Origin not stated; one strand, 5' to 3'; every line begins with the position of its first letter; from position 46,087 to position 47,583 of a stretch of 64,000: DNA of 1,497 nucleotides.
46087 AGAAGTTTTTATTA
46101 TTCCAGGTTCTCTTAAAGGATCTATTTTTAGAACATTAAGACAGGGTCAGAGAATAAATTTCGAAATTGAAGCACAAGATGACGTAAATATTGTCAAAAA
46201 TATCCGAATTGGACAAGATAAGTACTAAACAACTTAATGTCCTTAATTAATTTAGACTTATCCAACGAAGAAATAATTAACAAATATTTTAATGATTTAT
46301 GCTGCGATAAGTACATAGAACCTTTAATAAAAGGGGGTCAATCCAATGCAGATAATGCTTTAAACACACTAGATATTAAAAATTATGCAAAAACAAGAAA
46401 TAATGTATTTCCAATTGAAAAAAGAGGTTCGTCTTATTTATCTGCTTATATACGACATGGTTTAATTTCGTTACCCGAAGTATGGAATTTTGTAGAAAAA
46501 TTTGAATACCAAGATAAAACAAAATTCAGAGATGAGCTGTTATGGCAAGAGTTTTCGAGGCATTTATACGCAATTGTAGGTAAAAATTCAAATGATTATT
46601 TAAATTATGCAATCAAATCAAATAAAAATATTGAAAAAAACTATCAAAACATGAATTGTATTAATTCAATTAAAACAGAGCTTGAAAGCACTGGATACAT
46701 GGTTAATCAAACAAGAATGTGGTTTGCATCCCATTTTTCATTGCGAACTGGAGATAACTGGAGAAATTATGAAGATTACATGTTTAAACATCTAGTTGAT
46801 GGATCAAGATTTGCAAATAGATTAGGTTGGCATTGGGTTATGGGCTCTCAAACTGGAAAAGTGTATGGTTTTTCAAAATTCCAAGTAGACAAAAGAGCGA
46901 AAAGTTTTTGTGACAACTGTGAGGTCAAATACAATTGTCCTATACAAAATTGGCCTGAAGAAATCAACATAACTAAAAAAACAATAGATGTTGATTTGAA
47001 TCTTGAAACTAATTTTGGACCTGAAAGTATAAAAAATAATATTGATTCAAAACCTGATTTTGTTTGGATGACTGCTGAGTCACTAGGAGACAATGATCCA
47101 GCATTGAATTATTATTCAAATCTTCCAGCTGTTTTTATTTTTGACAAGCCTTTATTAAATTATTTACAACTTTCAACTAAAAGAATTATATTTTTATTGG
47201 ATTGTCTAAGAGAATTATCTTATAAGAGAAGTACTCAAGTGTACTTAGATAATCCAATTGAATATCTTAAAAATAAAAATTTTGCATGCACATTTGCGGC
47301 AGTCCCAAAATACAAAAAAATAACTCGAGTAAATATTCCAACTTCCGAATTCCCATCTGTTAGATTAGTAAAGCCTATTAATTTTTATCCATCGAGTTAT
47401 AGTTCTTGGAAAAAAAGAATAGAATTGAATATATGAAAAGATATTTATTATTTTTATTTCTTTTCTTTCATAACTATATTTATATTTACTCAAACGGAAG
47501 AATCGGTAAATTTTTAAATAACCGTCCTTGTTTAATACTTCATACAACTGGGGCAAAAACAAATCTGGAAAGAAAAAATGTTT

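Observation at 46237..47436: Photolyase/cryptochrome-family protein with apparently permuted domain order and a CxxCx5C motif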

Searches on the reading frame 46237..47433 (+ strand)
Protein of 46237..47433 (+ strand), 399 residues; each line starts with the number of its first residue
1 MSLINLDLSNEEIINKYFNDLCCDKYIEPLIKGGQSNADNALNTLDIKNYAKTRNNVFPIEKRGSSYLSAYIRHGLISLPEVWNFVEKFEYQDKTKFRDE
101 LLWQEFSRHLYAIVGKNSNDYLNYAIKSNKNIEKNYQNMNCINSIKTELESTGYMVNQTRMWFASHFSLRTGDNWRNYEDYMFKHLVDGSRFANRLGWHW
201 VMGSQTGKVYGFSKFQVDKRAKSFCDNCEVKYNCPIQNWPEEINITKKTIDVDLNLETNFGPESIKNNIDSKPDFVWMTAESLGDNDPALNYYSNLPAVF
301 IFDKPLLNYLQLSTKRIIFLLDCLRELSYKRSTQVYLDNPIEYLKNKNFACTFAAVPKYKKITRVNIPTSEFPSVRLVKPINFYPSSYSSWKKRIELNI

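Call 3: search_protein_families(library=pfam, proteins=[window:46237-47433:+], max_evalue=1)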
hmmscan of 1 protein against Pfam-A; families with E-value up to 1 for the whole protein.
window:46237-47433:+ (399 aa): 3 families
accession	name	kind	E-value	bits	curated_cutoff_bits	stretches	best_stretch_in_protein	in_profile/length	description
PF03441.19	FAD_binding_7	-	8.5e-09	35.5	27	1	99-224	3-139/203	FAD binding domain of DNA photolyase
PF15574.11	Imm48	-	0.075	13.2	25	1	104-139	83-118/123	Immunity protein 48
PF05129.18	Zn_ribbon_Elf1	-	0.53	10.9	29.8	1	218-251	42-75/79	Transcription elongation factor Elf1 like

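Call 4: search_protein_families(library=ncbifam, proteins=[window:46237-47433:+], max_evalue=1)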
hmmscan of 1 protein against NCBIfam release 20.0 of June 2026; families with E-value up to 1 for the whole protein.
window:46237-47433:+ (399 aa): 4 families
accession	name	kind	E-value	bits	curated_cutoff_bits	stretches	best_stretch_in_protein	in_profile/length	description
TIGR03556.1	photolyase_8HDF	exception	1.3e-13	50.7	884.6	1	34-204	207-394/471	deoxyribodipyrimidine photo-lyase, 8-HDF type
NF007955.0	PRK10674.1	equivalog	9.3e-12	44.6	506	1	47-224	220-409/472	deoxyribodipyrimidine photo-lyase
TIGR02765.1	crypto_DASH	subfamily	7.2e-11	41.6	317.05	1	34-227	212-420/431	DASH family cryptochrome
TIGR02766.1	crypt_chrom_pln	subfamily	0.0011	17.8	603.85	1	139-204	332-397/480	cryptochrome photoreceptor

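Call 5: search_solved_structures(query=window:46237-47433:+, max_evalue=1, show_alignments=3)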
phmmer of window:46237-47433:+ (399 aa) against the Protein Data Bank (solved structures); distinct sequences matched with E-value up to 1: 9.
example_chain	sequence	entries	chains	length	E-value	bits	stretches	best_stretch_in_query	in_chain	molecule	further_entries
1tez_A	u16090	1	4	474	2e-09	40.4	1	51-204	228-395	Deoxyribodipyrimidine photo-lyase type I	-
1owl_A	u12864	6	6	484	2.1e-09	40.3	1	51-204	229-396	Deoxyribodipyrimidine photolyase | PHOTOLYASE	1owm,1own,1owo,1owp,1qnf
4u63_A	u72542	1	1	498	2.2e-08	36.9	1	47-207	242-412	DNA photolyase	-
1dnp_A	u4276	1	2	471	5.5e-07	32.3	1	98-221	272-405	DNA PHOTOLYASE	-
1iqr_A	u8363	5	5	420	6.8e-07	32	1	48-204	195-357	photolyase | DEOXYRIBODIPYRIMIDINE PHOTO-LYASE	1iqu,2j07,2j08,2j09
2e0i_A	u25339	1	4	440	0.00055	22.4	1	25-244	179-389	432aa long hypothetical deoxyribodipyrimidine photolyase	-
6kii_A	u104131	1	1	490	0.013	18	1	47-224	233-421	Deoxyribopyrimidine photolyase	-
1np7_A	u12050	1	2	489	0.47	12.8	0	47-224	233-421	DNA photolyase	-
6x24_A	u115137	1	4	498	0.95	11.8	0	146-204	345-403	Cryptochrome-2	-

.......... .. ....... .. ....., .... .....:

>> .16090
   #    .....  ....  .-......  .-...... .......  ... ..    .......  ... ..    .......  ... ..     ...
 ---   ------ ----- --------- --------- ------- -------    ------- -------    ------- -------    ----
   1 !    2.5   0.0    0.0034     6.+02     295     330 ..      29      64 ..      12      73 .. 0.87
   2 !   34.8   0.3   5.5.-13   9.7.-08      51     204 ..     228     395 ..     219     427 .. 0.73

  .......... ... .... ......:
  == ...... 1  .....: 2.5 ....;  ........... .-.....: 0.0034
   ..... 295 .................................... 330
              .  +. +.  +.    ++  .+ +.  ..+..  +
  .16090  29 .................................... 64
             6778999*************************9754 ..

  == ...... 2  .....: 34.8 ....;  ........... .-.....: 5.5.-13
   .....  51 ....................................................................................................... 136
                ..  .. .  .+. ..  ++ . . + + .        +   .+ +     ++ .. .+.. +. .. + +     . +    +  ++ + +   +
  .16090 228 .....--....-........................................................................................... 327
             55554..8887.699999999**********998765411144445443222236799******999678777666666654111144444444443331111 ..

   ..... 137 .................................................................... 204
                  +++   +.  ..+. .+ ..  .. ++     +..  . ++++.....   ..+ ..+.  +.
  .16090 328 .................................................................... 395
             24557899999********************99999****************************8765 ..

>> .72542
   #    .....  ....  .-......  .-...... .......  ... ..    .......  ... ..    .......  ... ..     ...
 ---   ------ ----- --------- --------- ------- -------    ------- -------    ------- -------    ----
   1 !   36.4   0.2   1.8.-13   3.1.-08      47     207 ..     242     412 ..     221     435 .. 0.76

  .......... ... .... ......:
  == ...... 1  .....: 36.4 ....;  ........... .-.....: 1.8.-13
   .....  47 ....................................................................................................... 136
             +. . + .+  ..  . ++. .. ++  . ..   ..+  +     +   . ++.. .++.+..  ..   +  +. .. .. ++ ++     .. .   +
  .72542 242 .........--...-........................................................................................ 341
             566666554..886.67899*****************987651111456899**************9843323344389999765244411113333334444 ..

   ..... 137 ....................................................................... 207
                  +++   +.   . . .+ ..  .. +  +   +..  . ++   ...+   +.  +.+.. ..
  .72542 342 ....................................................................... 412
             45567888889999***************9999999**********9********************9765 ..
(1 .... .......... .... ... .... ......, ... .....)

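Call 6: find_homologous_proteins(query=window:46237-47433:+)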
Query window:46237-47433:+ (399 aa): 3069 proteins with E <= 0.001 among 4806 candidates; the best 120 are listed.
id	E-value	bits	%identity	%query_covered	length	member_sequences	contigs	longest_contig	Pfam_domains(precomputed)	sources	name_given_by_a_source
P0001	1.6e-270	915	99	100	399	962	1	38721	PF03441.20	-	-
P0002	6.1e-234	795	84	100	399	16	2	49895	PF03441.20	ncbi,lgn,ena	-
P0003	3.0e-233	792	84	100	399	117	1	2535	PF03441.20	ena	-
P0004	2.8e-194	664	72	100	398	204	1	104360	PF03441.20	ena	-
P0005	5.0e-194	663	72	100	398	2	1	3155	PF03441.20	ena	-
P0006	7.5e-194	663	72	100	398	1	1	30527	PF03441.20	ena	-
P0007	9.4e-194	662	72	100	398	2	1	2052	PF03441.20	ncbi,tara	tara:strand:+ start:103 stop:1299 length:1197 start_codon:yes stop_codon:yes gene_type:complete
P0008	1.1e-193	662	72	100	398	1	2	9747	PF03441.20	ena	-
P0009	2.6e-193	661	72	100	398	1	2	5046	PF03441.20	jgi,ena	-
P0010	2.8e-193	661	72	100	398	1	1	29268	PF03441.20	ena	-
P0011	7.0e-193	659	72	100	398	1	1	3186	PF03441.20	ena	-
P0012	4.9e-192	657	71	100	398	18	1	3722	PF03441.20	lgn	-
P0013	5.3e-191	653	71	100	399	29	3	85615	PF03441.20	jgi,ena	jgi:deoxyribodipyrimidine photo-lyase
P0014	9.8e-191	652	71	100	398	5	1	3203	PF03441.20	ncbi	-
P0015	1.3e-188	645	70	100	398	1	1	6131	PF03441.20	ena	-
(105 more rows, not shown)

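Call 25: predict_structure(alignment_id=A1)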
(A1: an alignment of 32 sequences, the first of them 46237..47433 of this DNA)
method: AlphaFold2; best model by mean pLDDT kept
length: 399 residues; sequences in the alignment: 32
mean_pLDDT: 92.4   pTM: 0.91
mean pLDDT of the five models: 92.4, 92.4, 92.0, 90.5, 87.3
residues with pLDDT >= 90: 317; 70-90: 73; 50-70: 8; < 50: 1
segments of 3 or more residues with pLDDT < 50: none
pLDDT, mean of each block of 10 residues (from residue 1): 92 96 95 97 94 89 84 95 95 95 95 88 79 70 94 91 91 88 91 92 90 93 91 89 86 93 95 97 95 97 96 97 97 97 97 94 97 96 92 96
secondary structure, 60 per line:
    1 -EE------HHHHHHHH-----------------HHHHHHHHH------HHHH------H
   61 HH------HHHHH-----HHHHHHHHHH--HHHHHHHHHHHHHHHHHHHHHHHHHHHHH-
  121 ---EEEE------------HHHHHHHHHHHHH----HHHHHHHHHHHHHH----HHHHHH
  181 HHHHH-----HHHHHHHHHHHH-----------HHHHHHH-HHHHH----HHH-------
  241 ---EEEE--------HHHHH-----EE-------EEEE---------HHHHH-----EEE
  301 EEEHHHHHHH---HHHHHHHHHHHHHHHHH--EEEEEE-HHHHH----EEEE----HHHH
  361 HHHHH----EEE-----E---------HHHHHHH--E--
elements in order: H10-17 H35-43 H50-53 H69-73 H79-88 H91-119 E124-127 H140-152 H157-170 H175-185 H191-202 H214-220 H222-226 E244-247 H256-260 E275-278 H288-292 E298-303 H304-310 H314-330 E333-338 H340-344 E349-352 H357-365 E370-372 H388-394

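Call 29: fold_search(model_id=the predicted structure, library=pdb)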
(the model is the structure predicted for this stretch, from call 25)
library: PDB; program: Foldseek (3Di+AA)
matches with E <= 10: 226; with E <= 0.001: 30
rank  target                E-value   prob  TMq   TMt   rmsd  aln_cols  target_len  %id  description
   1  1iqr                  1.5e-06  1.00  0.42  0.41   4.6       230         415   20  Crystal structure of DNA photolyase from Thermus thermophilus (released 2001-11-28)
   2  2j07                  4.4e-06  1.00  0.40  0.38   5.3       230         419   20  Thermus DNA photolyase with 8-HDF antenna chromophore (released 2007-05-01)
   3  1owm                  2.9e-05  1.00  0.42  0.36   3.6       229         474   20  DATA1:DNA photolyase / received X-rays dose 1.2 exp15 photons/mm2 (released 2004-04-13)
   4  1qnf                  3.4e-05  1.00  0.42  0.36   5.1       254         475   20  STRUCTURE OF PHOTOLYASE (released 1998-01-14)
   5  1owl                  6.8e-05  1.00  0.40  0.34   4.8       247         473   19  Structure of apophotolyase from Anacystis nidulans (released 2004-04-13)
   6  4u63                  8.9e-05  1.00  0.39  0.33   4.7       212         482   22  Crystal structure of a bacterial class III photolyase from Agrobacterium tumefaciens at 1.67A resolution (released 2015-03-25)
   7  8z6k                  9.4e-05  1.00  0.41  0.34   4.6       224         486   20  SFX structure of CraCRY 166 ms after photoexcitation of the oxidized protein (released 2025-05-14)
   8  6x24_C                1.3e-04  1.00  0.39  0.34   3.9       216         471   21  Structural basis of plant blue light photoreceptor (released 2020-12-16)
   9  2e0i_A                1.7e-04  1.00  0.39  0.37   5.3       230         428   20  Crystal structure of archaeal photolyase from Sulfolobus tokodaii with two FAD molecules: Implication of a novel light (released 2006-11-28)
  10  8z4u                  1.9e-04  1.00  0.42  0.35   4.1       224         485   21  SFX structure of CraCRY 66 ms after photoexcitation of the oxidized protein (released 2025-05-14)
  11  8za8                  1.9e-04  1.00  0.43  0.36   4.4       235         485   20  SFX structure of CraCRY in the fully reduced state (released 2025-05-14)
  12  8z3g                  2.2e-04  1.00  0.42  0.35   5.0       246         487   20  SFX structure of CraCRY 3 us after photoexcitation of the oxidized protein (released 2025-05-14)
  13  2e0i_B                2.6e-04  1.00  0.39  0.37   5.2       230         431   20  Crystal structure of archaeal photolyase from Sulfolobus tokodaii with two FAD molecules: Implication of a novel light (released 2006-11-28)
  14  6k8k_G                3.0e-04  1.00  0.38  0.31   4.6       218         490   20  Crystal structure of Arabidopsis thaliana BIC2-CRY2 complex (released 2020-05-13)
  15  2ijg                  3.3e-04  1.00  0.42  0.34   4.5       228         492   18  Crystal Structure of cryptochrome 3 from Arabidopsis thaliana (released 2006-11-28)
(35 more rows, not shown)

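Call 31: find_related_loci(query=A1, collection=genome_contigs, flank=3000)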
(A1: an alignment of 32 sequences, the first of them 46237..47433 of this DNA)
Query A1 (399 aa) in genome_contigs; peptide patterns used: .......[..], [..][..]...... (x = any residue, [..] = any of these).
600 stretches matched a pattern (row limit reached: there are more); 592 encode a relative of the query (tblastn E <= 1e-3); the best 80 are kept; 80 distinct loci.
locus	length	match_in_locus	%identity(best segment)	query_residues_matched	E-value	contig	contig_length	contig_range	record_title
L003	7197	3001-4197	98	1-399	0e+0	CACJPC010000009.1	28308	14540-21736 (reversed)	uncultured Candidatus Actinomarina sp. isolate AG-447-L16 genome assembly, contig: AG-447-L16_NODE_9, whole genome shotg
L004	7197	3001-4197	99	1-399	0e+0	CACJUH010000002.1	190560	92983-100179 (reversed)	uncultured Candidatus Actinomarina sp. isolate AG-447-P23 genome assembly, contig: AG-447-P23_NODE_2, whole genome shotg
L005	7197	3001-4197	94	1-399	0e+0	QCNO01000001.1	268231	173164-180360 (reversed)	OCS155 cluster bacterium AG-426-D23 Ga0171674_101, whole genome shotgun sequence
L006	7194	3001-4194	72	1-399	0e+0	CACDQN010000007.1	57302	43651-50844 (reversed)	uncultured Candidatus Actinomarina sp. isolate AG-390-B19 genome assembly, contig: AG-390-B19_NODE_7, whole genome shotg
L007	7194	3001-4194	69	1-399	0e+0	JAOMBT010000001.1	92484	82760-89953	Acidimicrobiaceae bacterium isolate AH-558-F08 AH-558-F08_NODE_1, whole genome shotgun sequence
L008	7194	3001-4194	98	1-398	0e+0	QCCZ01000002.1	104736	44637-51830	OCS155 cluster bacterium AG-349-E07 Ga0171669_102, whole genome shotgun sequence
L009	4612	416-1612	67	1-399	0e+0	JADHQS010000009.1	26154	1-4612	MAG: Candidatus Actinomarina sp. isolate BS30m-G3 BS307-30m-C1171, whole genome shotgun sequence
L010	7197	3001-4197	67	1-399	0e+0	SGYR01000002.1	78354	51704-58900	MAG: Candidatus Actinomarinales bacterium isolate MED-G97 Ca-Actinomarinales-MED-G97-C2, whole genome shotgun sequence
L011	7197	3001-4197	66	1-399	0e+0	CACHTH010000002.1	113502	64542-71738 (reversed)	uncultured Candidatus Actinomarina sp. isolate AG-912-D06 genome assembly, contig: AG-912-D06_NODE_2, whole genome shotg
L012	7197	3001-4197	67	1-399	0e+0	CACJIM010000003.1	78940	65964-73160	uncultured Candidatus Actinomarina sp. isolate AG-447-G15 genome assembly, contig: AG-447-G15_NODE_3, whole genome shotg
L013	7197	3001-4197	66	1-399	0e+0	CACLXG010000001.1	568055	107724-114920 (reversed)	uncultured Candidatus Actinomarina sp. isolate AG-917-O09 genome assembly, contig: AG-917-O09_NODE_1, whole genome shotg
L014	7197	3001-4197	67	1-399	0e+0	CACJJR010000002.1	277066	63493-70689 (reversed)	uncultured Candidatus Actinomarina sp. isolate AG-447-I21 genome assembly, contig: AG-447-I21_NODE_2, whole genome shotg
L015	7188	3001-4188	64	1-397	4e-173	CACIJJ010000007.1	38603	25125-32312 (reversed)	uncultured Candidatus Actinomarina sp. isolate AG-913-F10 genome assembly, contig: AG-913-F10_NODE_7, whole genome shotg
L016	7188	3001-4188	63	1-397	2e-172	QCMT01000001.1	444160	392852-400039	OCS155 cluster bacterium AG-422-J23 Ga0171672_11, whole genome shotgun sequence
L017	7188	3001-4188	63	1-397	2e-171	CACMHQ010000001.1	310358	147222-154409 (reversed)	MAG: uncultured Candidatus Actinomarina sp. isolate AG-891-I09 genome assembly, contig: AG-891-I09_NODE_1, whole genome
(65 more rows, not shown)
